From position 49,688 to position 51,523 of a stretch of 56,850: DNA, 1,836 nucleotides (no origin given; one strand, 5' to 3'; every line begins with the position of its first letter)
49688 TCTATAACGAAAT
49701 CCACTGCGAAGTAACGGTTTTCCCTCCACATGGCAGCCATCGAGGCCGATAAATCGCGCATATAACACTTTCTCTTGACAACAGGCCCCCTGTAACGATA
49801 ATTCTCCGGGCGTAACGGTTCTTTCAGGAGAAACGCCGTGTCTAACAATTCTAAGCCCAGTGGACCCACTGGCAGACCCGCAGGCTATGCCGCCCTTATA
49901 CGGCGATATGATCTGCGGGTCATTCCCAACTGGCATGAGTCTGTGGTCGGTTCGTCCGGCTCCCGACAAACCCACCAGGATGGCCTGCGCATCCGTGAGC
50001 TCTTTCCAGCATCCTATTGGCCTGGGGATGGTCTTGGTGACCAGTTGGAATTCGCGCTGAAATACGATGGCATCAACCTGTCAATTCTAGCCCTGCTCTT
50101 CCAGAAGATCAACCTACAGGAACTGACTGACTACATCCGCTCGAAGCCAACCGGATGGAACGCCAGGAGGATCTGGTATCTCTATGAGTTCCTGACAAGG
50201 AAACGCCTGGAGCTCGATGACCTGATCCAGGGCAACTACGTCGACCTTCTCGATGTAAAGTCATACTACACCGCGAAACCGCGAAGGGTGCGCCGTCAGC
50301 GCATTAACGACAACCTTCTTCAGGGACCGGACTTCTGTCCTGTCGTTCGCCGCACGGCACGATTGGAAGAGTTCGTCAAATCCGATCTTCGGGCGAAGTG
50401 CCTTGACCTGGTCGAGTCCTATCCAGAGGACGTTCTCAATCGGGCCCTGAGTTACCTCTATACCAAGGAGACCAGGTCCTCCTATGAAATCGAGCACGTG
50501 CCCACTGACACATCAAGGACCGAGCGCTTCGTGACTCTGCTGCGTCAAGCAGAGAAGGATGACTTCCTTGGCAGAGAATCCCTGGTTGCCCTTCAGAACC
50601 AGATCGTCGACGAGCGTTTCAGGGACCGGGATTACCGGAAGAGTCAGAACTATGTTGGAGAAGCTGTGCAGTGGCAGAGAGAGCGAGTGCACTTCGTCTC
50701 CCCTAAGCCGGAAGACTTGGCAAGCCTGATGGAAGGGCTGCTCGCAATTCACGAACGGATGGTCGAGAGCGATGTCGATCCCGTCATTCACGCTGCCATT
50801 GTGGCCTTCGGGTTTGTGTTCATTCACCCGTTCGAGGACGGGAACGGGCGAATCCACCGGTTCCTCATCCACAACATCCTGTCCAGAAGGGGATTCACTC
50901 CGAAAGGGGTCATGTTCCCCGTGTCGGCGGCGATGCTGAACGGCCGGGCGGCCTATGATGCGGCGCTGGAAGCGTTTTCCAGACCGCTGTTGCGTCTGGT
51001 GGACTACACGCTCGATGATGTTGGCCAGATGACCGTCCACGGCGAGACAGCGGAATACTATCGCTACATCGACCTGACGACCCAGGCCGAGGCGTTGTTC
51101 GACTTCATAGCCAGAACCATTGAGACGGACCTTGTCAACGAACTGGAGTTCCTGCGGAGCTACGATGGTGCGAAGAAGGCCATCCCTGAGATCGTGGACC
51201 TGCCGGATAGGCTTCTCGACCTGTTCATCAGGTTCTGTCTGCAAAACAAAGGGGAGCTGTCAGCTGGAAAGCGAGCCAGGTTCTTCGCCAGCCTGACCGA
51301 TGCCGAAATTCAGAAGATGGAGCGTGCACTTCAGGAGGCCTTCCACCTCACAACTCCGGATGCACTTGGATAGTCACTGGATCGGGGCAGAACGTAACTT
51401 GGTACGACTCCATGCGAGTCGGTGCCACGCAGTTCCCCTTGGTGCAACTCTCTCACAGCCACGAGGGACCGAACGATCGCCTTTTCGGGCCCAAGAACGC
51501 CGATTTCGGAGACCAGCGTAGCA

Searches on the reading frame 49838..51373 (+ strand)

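Call 3: search_protein_families(library=pfam, proteins=[window:49838-51373:+], max_evalue=0.01)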
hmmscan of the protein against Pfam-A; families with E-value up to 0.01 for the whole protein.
window:49838-51373:+ (511 aa): 1 family
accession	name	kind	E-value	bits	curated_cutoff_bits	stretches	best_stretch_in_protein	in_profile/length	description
PF02661.23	Fic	-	8e-15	55.9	24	1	247-348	5-93/93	Fic/DOC family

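Call 8: search_protein_families(library=ncbifam, proteins=[window:49838-51373:+], max_evalue=0.01)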
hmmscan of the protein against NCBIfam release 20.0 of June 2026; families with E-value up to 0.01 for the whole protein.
window:49838-51373:+ (511 aa): 2 families
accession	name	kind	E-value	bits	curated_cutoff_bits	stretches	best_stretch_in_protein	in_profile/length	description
NF046030.1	ProtAdlyltaseSoFic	equivalog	8.9e-09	34.7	550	1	293-378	154-240/361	protein adenylyltransferase Fic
TIGR02613.1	mob_myst_B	hypoth_equivalog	0.0017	18.3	124.4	1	324-378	117-171/186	mobile mystery protein B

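Call 9: search_protein_families(library=padloc, proteins=[window:49838-51373:+], max_evalue=0.01)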
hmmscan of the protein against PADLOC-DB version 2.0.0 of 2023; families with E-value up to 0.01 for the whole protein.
window:49838-51373:+ (511 aa): 7 families
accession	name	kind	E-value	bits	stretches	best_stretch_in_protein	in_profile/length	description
PDLC04966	PDC-S24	-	3.8e-187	621.1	1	12-503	4-490/497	-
PDLC03963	SoFic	-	2.2e-23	81.3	1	244-382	114-245/361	-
PDLC04839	PDC-S04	-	6.3e-08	30.5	1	316-354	127-165/205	-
PDLC04836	PDC-S04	-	7.3e-08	29.9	1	260-356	112-195/244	-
PDLC04840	PDC-S04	-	7.3e-07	27.1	1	211-346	47-172/227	-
PDLC04837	PDC-S04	-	6.6e-06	23.6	1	291-344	129-179/234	-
PDLC04838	PDC-S04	-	0.00018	19.4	1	326-354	140-168/209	-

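Call 10: search_protein_families(library=phrogs, proteins=[window:49838-51373:+], max_evalue=0.01)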
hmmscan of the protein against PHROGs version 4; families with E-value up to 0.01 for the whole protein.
window:49838-51373:+ (511 aa): 5 families
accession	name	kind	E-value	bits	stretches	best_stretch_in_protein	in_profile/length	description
phrog_5978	-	unknown function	4.7e-23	82.9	1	265-398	138-270/364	-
phrog_13548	-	unknown function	2.5e-07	31.1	1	265-373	144-244/379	-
phrog_11900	-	unknown function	6.1e-06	26.9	1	235-355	66-182/230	-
phrog_23170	-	unknown function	3.8e-05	24.4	1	266-380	65-173/191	-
phrog_12747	-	unknown function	0.001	19.7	1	312-354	119-162/211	-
